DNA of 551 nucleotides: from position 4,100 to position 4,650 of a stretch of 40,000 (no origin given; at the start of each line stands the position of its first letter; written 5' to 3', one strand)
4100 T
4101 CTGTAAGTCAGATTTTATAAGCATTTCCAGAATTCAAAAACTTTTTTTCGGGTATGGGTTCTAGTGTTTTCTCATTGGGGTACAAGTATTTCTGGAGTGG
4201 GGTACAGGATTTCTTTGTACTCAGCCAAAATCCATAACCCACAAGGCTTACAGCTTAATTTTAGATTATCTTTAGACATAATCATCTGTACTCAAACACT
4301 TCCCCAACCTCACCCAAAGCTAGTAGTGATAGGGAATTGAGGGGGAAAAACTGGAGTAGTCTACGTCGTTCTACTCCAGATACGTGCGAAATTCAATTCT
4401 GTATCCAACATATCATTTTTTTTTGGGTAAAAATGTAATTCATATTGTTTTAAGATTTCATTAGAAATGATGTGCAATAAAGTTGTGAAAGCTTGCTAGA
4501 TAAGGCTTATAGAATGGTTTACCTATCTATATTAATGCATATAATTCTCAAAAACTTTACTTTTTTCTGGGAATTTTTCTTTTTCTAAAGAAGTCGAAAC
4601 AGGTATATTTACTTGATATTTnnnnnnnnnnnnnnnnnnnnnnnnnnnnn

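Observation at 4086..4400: About 315-bp conserved upstream architecture shared by both nifB genes: phased triple repeat plus three GTACTCA boxes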

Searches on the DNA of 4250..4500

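Call 45: search_rna_families(source=window, start=4250, end=4500, threshold=evalue, max_evalue=10)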
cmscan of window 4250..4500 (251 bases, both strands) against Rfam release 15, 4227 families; matches with E-value up to 10: 3.
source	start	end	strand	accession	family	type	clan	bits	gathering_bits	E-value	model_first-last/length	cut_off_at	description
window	4438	4490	+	RF01165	sn2317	Gene; snRNA; snoRNA; CD-box;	-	13.7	50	8.6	1-70/70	no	Small nucleolar RNA sn2317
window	4346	4450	-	RF04188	Hovlinc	Gene; ribozyme;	-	11.2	42.3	7.7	33-148/170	no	Hovlinc ribozyme (hominin vlincRNA-located)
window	4410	4500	+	RF02988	GEBRO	Gene; sRNA;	-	7.3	284.7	6.4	1-88/350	3'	GEBRO RNA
